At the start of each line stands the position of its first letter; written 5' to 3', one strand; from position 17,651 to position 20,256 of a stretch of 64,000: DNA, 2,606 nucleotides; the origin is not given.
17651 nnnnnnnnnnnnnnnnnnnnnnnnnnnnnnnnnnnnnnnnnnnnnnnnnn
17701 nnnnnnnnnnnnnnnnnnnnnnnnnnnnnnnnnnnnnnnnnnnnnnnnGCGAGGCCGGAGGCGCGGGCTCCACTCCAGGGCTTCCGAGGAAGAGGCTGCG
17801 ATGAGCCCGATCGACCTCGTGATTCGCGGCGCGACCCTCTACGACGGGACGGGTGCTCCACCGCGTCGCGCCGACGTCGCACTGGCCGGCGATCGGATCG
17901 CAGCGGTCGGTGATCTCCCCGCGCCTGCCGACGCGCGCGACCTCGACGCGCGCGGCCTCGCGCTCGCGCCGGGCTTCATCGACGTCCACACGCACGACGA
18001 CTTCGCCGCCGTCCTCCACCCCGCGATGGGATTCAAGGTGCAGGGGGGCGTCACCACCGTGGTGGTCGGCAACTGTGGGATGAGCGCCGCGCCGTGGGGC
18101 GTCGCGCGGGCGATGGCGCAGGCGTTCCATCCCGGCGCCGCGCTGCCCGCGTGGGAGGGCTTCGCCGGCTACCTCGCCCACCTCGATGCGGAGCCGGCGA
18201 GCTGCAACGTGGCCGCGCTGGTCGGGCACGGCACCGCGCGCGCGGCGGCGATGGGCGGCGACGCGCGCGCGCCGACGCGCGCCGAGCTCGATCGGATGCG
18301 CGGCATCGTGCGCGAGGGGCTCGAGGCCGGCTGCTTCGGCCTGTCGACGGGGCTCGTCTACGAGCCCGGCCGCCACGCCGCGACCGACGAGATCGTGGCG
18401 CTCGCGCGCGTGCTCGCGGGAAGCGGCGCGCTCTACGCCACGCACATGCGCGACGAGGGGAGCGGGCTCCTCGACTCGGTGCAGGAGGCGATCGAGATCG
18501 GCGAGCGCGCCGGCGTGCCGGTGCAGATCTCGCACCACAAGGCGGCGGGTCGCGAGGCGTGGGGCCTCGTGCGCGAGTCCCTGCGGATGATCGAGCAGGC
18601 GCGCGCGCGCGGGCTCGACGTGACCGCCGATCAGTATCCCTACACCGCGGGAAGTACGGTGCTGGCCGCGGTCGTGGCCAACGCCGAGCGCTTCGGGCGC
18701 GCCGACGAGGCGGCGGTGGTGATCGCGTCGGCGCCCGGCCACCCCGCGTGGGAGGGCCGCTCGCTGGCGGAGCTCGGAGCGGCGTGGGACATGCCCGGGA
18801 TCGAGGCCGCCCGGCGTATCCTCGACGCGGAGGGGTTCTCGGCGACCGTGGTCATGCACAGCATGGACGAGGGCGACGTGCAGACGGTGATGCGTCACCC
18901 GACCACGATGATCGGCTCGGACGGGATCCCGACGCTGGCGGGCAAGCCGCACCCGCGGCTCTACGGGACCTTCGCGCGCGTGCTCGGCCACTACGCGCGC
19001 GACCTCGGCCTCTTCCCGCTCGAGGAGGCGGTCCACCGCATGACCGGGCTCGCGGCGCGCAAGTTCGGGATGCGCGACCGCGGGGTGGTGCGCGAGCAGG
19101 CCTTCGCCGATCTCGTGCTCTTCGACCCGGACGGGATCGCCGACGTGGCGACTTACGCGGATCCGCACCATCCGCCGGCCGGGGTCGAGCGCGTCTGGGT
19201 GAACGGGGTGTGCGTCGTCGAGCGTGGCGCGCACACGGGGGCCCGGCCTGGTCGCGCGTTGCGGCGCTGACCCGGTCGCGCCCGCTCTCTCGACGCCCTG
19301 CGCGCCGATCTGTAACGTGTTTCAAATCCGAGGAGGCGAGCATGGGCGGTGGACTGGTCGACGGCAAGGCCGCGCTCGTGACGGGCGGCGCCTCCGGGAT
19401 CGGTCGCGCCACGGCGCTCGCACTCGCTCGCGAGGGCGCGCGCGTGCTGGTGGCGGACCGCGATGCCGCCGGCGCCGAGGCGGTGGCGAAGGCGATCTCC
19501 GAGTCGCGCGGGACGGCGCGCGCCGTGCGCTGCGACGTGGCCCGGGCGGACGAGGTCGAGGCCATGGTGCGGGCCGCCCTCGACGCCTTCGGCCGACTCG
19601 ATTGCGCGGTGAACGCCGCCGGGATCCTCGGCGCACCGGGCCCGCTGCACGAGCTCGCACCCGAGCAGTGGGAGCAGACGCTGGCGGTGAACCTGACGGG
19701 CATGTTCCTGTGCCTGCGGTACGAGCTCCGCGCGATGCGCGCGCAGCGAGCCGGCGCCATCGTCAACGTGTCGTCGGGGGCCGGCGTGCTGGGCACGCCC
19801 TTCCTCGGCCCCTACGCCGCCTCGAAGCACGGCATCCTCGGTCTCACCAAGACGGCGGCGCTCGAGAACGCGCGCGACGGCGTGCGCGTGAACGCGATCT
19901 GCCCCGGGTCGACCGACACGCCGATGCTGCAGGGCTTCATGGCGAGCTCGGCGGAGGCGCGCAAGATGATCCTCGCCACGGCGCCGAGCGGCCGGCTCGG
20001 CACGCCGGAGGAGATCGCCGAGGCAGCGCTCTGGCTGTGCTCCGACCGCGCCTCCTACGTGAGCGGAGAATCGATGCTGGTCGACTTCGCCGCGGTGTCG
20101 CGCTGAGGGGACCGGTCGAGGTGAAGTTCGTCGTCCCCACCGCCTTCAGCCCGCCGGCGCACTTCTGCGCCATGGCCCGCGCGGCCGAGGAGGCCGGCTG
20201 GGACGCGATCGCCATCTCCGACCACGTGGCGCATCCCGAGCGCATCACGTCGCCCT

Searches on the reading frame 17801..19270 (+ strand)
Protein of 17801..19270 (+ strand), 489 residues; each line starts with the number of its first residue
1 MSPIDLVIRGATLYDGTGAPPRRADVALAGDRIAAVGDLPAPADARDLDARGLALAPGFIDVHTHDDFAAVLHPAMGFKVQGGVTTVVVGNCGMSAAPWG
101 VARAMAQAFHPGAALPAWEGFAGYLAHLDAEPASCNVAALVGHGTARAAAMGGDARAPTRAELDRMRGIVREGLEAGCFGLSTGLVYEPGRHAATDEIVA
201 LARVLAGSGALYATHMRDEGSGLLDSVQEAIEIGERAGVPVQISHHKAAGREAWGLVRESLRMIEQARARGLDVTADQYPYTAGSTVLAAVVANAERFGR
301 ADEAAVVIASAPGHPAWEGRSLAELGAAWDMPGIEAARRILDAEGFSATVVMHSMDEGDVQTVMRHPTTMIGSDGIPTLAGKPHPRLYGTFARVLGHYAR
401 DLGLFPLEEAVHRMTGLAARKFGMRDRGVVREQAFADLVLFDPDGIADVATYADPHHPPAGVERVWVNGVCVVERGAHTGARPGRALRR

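Call 45: search_protein_families(library=pfam, proteins=[window:17801-19270:+], max_evalue=0.001)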
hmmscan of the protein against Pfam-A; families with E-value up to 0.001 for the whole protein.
window:17801-19270:+ (489 aa): 2 families
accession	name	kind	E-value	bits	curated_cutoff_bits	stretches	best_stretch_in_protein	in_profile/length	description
PF07969.17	Amidohydro_3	-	6.4e-31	108.8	29.7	2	262-473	266-472/472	Amidohydrolase family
PF01979.26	Amidohydro_1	-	3.2e-06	27.1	25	0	371-469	247-342/345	Amidohydrolase family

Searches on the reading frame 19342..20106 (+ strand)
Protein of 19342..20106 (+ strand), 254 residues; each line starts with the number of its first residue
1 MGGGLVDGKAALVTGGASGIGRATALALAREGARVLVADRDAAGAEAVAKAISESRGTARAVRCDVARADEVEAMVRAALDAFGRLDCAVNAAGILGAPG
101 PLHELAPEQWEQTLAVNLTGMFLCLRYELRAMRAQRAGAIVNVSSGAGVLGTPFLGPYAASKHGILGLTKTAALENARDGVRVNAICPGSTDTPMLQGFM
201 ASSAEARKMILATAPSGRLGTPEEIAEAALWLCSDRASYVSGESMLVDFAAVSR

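Call 45: search_protein_families(library=pfam, proteins=[window:19342-20106:+], max_evalue=0.001)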
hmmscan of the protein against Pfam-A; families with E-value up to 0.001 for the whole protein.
window:19342-20106:+ (254 aa): 6 families
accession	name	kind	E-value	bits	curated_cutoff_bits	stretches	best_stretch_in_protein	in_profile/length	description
PF13561.12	adh_short_C2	-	2.2e-67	227.6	27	1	17-248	3-232/236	Enoyl-(Acyl carrier protein) reductase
PF00106.31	adh_short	-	8.9e-61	205.2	26.6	1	9-198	1-189/195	short chain dehydrogenase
PF08659.16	KR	-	1.2e-18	68.1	22.6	1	12-161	4-152/180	KR domain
PF23441.1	SDR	-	1e-08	35.4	27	1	10-237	9-243/258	SDR-like rossmann domain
PF01370.27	Epimerase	-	2.6e-06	27.5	20.9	1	11-130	1-108/240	NAD dependent epimerase/dehydratase family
PF03435.24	Sacchrp_dh_NADP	-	4.6e-05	24.2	25.1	1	16-81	5-70/129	Saccharopine dehydrogenase NADP binding domain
